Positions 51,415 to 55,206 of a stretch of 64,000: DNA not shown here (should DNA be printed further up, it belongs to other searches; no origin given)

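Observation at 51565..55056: Complete TatC fused in frame to a complete LptD-like outer-membrane barrel through a signal-peptide-like seventh helix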

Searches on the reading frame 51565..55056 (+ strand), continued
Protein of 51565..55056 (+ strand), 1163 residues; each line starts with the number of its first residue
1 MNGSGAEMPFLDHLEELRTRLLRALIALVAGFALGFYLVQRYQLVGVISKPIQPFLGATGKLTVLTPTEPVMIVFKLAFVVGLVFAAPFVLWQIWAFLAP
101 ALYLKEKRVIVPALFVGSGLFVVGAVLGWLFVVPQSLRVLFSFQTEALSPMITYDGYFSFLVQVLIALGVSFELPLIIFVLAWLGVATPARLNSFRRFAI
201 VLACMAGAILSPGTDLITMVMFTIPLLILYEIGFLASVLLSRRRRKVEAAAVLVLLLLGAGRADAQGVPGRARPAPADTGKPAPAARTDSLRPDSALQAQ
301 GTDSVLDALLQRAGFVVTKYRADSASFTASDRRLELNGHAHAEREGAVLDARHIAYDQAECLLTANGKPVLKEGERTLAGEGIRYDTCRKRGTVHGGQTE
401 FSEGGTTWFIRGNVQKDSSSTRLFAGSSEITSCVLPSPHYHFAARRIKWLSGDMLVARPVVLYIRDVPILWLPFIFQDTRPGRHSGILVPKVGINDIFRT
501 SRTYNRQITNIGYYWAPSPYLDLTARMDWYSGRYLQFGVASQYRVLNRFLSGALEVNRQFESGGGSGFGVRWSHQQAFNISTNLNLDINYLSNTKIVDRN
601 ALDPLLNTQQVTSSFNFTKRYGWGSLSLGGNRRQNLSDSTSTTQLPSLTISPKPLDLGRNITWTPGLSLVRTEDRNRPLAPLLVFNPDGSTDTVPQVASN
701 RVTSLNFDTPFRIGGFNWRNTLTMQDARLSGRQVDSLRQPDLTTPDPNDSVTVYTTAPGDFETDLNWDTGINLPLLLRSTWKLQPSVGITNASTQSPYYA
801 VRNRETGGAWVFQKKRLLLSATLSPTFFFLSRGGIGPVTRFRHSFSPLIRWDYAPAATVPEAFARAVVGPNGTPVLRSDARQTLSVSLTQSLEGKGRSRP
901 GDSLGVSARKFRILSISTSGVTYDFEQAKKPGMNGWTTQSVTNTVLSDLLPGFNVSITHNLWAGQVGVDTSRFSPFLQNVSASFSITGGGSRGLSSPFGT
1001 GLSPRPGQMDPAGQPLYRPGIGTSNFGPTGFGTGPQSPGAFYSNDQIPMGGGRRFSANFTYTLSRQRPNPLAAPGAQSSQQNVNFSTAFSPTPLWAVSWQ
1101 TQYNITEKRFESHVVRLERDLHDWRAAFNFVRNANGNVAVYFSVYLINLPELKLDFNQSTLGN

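Call 50: find_homologous_proteins(query=L077:10001-13522:+, max_evalue=1e-10)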
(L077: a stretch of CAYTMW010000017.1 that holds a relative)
Query L077:10001-13522:+ (1174 aa): 882 proteins with E <= 1e-10 among 8000 candidates; the best 120 are listed.
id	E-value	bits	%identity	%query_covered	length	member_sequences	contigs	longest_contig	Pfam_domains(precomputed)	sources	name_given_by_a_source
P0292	0.0e+0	2573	96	100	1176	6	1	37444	PF00902.24,PF19838.6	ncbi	-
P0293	0.0e+0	2395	89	100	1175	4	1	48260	PF00902.24,PF19838.6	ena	-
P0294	0.0e+0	2341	86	100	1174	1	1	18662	PF00902.24,PF19838.6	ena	-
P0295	0.0e+0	2325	86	100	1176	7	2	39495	PF00902.24,PF19838.6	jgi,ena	-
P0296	0.0e+0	2315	86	100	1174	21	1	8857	PF00902.24,PF19838.6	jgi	jgi:Tat protein translocase TatC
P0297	0.0e+0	2221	82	100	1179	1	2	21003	PF00902.24,PF19838.6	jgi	jgi:sec-independent protein translocase protein TatC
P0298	0.0e+0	2145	78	100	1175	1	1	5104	PF00902.24,PF19838.6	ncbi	ncbi:MAG TPA: twin-arginine translocase subunit TatC [Gemmatimonadales bacterium]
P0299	0.0e+0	1999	74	100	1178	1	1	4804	PF00902.24,PF19838.6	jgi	jgi:Tat protein translocase TatC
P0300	0.0e+0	1907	70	100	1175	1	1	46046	PF00902.24,PF19838.6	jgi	jgi:Tat protein translocase TatC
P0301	0.0e+0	1876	68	100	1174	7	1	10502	PF00902.24,PF19838.6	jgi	jgi:Tat protein translocase TatC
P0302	0.0e+0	1875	70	100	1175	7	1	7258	PF00902.24,PF19838.6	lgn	-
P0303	0.0e+0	1852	69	100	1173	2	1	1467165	PF00902.24,PF19838.6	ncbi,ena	-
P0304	0.0e+0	1851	69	100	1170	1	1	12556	PF00902.24,PF19838.6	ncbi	-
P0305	0.0e+0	1849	69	100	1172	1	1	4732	PF00902.24,PF19838.6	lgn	-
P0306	0.0e+0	1839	69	100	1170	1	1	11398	PF00902.24,PF19838.6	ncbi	-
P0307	0.0e+0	1839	68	100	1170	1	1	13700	PF00902.24,PF19838.6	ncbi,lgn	-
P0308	0.0e+0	1831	68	100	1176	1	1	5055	PF00902.24,PF19838.6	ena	-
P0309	0.0e+0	1820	68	100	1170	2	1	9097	PF00902.24,PF19838.6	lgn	-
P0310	0.0e+0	1801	67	100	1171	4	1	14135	PF00902.24,PF19838.6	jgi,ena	-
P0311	0.0e+0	1798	67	99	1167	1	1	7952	PF00902.24,PF19838.6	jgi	jgi:Tat protein translocase TatC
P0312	0.0e+0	1797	67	100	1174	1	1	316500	PF00902.24,PF19838.6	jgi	jgi:Tat protein translocase TatC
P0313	0.0e+0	1784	67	99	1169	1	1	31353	PF00902.24,PF19838.6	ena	-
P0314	0.0e+0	1774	66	100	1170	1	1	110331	PF00902.24,PF19838.6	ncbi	-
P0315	0.0e+0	1774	66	100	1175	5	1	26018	PF00902.24,PF19838.6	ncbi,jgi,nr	ncbi:MAG TPA: twin-arginine translocase subunit TatC [Gemmatimonadales bacterium]|jgi:Tat protein tr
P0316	0.0e+0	1770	65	100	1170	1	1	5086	PF00902.24,PF19838.6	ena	-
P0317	0.0e+0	1764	66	100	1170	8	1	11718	PF00902.24,PF19838.6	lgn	-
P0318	0.0e+0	1749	65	99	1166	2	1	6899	PF00902.24,PF19838.6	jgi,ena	-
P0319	0.0e+0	1745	65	100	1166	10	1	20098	PF00902.24,PF19838.6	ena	-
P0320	0.0e+0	1742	65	100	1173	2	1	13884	PF00902.24,PF19838.6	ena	-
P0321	0.0e+0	1726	65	100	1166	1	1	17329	PF00902.24,PF19838.6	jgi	jgi:Tat protein translocase TatC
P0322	0.0e+0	1719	64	99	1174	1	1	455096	PF00902.24,PF19838.6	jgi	jgi:Tat protein translocase TatC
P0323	0.0e+0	1713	64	100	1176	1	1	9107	PF00902.24,PF19838.6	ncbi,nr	ncbi:MAG TPA: twin-arginine translocase subunit TatC [Gemmatimonadales bacterium]|nr:twin-arginine t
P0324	0.0e+0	1710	68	94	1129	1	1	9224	PF00902.24,PF19838.6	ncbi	-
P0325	0.0e+0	1710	64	100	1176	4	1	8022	PF00902.24,PF19838.6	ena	-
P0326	0.0e+0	1709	64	100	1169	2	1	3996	PF00902.24,PF19838.6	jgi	jgi:Tat protein translocase TatC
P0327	0.0e+0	1708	64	100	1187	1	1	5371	PF00902.24,PF19838.6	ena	-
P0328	0.0e+0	1707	64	100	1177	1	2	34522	PF00902.24,PF19838.6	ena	-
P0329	0.0e+0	1634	68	90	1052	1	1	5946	PF00902.24,PF19838.6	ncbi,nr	ncbi:MAG TPA: twin-arginine translocase subunit TatC, partial [Gemmatimonadales bacterium]|nr:twin-a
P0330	0.0e+0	1634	63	100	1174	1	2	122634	PF00902.24,PF19838.6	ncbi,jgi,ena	-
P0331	0.0e+0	1631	62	100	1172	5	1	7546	PF00902.24,PF19838.6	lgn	-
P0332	0.0e+0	1625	61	100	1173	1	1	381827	PF00902.24,PF19838.6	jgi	jgi:Tat protein translocase TatC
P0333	0.0e+0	1624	61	100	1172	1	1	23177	PF00902.24,PF19838.6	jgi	jgi:Tat protein translocase TatC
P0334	0.0e+0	1618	62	99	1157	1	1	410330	PF00902.24,PF19838.6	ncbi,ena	-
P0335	0.0e+0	1613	61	100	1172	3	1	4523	PF00902.24,PF19838.6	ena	-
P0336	0.0e+0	1609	62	99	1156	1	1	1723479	PF00902.24,PF19838.6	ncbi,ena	-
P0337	0.0e+0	1609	61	100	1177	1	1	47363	PF00902.24,PF19838.6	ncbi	ncbi:MAG: twin-arginine translocase subunit TatC [Gemmatimonadales bacterium]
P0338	0.0e+0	1608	61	100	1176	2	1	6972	PF00902.24,PF19838.6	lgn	-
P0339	0.0e+0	1602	67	88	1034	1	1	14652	PF00902.24,PF19838.6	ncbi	-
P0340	0.0e+0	1590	61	100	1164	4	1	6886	PF00902.24,PF19838.6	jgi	-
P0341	0.0e+0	1571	60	99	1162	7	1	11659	PF00902.24,PF19838.6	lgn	-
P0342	0.0e+0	1551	59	100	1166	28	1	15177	PF00902.24,PF19838.6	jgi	-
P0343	0.0e+0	1549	60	100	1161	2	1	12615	PF00902.24,PF19838.6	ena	-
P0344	0.0e+0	1536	59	100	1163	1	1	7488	PF00902.24,PF19838.6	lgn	-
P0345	0.0e+0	1477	56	100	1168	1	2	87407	PF00902.24,PF19838.6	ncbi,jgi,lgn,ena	-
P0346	0.0e+0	1471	55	100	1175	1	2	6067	PF00902.24,PF19838.6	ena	-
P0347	0.0e+0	1466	56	100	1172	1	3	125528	PF00902.24,PF19838.6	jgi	jgi:Tat protein translocase TatC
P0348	0.0e+0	1459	55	100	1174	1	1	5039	PF00902.24,PF19838.6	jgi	-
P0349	0.0e+0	1449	55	100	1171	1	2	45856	PF00902.24,PF19838.6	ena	-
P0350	0.0e+0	1443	55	100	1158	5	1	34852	PF00902.24,PF19838.6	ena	-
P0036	0.0e+0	1437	55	100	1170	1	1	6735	PF00902.24,PF19838.6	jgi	jgi:Tat protein translocase TatC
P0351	0.0e+0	1437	55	100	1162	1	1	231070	PF00902.24,PF19838.6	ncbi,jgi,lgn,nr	ncbi:MAG: twin-arginine translocase subunit TatC [Gemmatimonadetes bacterium]|nr:twin-arginine trans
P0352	0.0e+0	1437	55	100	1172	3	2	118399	PF00902.24,PF19838.6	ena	-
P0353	0.0e+0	1436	55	100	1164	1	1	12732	PF00902.24,PF19838.6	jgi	jgi:Tat protein translocase TatC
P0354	0.0e+0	1435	54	100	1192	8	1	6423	PF00902.24,PF19838.6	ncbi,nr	ncbi:MAG: twin-arginine translocase subunit TatC [Gemmatimonadales bacterium]|nr:twin-arginine trans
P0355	0.0e+0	1434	54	100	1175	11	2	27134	PF00902.24,PF19838.6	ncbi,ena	-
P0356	0.0e+0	1434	55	100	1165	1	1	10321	PF00902.24,PF19838.6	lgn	-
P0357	0.0e+0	1433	55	100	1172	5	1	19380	PF00902.24,PF19838.6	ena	-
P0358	0.0e+0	1433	55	100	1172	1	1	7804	PF00902.24,PF19838.6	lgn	-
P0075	0.0e+0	1432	55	100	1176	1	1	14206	PF00902.24,PF19838.6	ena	-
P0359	0.0e+0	1432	55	100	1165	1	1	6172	PF00902.24,PF19838.6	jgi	jgi:sec-independent protein translocase protein TatC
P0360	0.0e+0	1430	56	100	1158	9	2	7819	PF00902.24,PF19838.6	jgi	-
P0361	0.0e+0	1430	54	100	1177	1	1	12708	PF00902.24,PF19838.6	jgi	jgi:Tat protein translocase TatC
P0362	0.0e+0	1430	55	100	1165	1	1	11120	PF00902.24,PF19838.6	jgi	-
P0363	0.0e+0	1429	55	100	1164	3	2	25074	PF00902.24,PF19838.6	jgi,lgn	jgi:Tat protein translocase TatC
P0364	0.0e+0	1428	55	99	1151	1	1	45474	PF00902.24,PF19838.6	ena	-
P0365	0.0e+0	1428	55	100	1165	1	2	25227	PF00902.24,PF19838.6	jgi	jgi:sec-independent protein translocase protein TatC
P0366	0.0e+0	1425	54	100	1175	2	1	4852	PF00902.24,PF19838.6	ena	-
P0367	0.0e+0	1423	54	100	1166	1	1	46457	PF00902.24,PF19838.6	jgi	jgi:Tat protein translocase TatC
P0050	0.0e+0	1422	55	100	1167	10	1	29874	PF00902.24,PF19838.6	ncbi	ncbi:MAG: twin-arginine translocase subunit TatC [Gemmatimonadales bacterium]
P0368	0.0e+0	1418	54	100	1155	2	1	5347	PF00902.24,PF19838.6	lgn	-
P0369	0.0e+0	1417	55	100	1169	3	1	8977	PF00902.24,PF19838.6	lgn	-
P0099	0.0e+0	1416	54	100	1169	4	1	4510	PF00902.24,PF19838.6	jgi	jgi:Tat protein translocase TatC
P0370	0.0e+0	1416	52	75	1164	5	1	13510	PF00902.24,PF19838.6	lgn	-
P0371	0.0e+0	1415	54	99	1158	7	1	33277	PF00902.24,PF19838.6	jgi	jgi:sec-independent protein translocase protein TatC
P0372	0.0e+0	1414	53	100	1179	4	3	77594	PF00902.24,PF19838.6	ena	-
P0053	0.0e+0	1413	55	100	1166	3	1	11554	PF00902.24,PF19838.6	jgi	jgi:Tat protein translocase TatC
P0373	0.0e+0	1412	53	100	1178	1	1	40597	PF00902.24,PF19838.6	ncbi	-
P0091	0.0e+0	1411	55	100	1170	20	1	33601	PF00902.24,PF19838.6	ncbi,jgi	jgi:sec-independent protein translocase protein TatC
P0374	0.0e+0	1410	55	100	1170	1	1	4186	PF00902.24,PF19838.6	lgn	-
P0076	0.0e+0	1410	55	100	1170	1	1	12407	PF00902.24,PF19838.6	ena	-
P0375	0.0e+0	1409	54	100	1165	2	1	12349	PF00902.24,PF19838.6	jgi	jgi:sec-independent protein translocase protein TatC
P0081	0.0e+0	1409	55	100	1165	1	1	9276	PF00902.24,PF19838.6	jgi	jgi:Tat protein translocase TatC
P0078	0.0e+0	1408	55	100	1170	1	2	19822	PF00902.24,PF19838.6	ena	-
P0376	0.0e+0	1407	54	100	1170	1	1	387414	PF00902.24,PF19838.6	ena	-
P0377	0.0e+0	1406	54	100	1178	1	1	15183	PF00902.24,PF19838.6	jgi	jgi:Tat protein translocase TatC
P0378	0.0e+0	1406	53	100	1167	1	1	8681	PF00902.24,PF19838.6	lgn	-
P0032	0.0e+0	1405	54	100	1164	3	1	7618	PF00902.24,PF19838.6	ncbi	-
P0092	0.0e+0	1405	54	100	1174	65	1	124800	PF00902.24,PF19838.6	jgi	jgi:Tat protein translocase TatC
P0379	0.0e+0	1405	54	100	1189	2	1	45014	PF00902.24,PF19838.6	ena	-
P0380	0.0e+0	1404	54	100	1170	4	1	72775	PF00902.24,PF19838.6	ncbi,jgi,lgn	jgi:sec-independent protein translocase protein TatC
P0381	0.0e+0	1404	54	100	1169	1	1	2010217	PF00902.24,PF19838.6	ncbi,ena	-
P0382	0.0e+0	1403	54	100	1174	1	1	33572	PF00902.24,PF19838.6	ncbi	-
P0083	0.0e+0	1402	54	100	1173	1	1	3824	PF00902.24,PF19838.6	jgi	jgi:sec-independent protein translocase protein TatC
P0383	0.0e+0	1402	54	99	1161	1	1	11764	PF00902.24,PF19838.6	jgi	jgi:Tat protein translocase TatC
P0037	0.0e+0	1402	54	100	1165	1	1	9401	PF00902.24,PF19838.6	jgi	jgi:Tat protein translocase TatC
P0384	0.0e+0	1402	54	99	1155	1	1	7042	PF00902.24,PF19838.6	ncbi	ncbi:MAG: twin-arginine translocase subunit TatC [Gemmatimonadales bacterium]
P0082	0.0e+0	1402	54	100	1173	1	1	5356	PF00902.24,PF19838.6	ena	-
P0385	0.0e+0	1401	54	100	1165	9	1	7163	PF00902.24,PF19838.6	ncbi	-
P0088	0.0e+0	1400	53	100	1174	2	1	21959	PF00902.24,PF19838.6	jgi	jgi:Tat protein translocase TatC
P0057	0.0e+0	1400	54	100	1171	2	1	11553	PF00902.24,PF19838.6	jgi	jgi:Tat protein translocase TatC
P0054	0.0e+0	1400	54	99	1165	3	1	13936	PF00902.24,PF19838.6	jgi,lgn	-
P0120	0.0e+0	1399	54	100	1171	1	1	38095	PF00902.24,PF19838.6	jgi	jgi:Tat protein translocase TatC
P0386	0.0e+0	1399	55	99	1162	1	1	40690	PF00902.24,PF19838.6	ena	-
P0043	0.0e+0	1399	54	99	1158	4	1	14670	PF00902.24,PF19838.6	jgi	jgi:Tat protein translocase TatC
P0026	0.0e+0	1398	54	100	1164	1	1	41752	PF00902.24,PF19838.6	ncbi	ncbi:MAG TPA: twin-arginine translocase subunit TatC [Gemmatimonadales bacterium]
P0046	0.0e+0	1398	54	100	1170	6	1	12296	PF00902.24,PF19838.6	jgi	jgi:sec-independent protein translocase protein TatC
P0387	0.0e+0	1397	54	100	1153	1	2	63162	PF00902.24,PF19838.6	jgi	jgi:Tat protein translocase TatC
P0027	0.0e+0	1397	54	100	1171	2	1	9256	PF00902.24,PF19838.6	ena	-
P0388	0.0e+0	1397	53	100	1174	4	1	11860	PF00902.24,PF19838.6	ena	-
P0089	0.0e+0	1395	54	100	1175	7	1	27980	PF00902.24,PF19838.6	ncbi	ncbi:MAG: twin-arginine translocase subunit TatC [Gemmatimonadales bacterium]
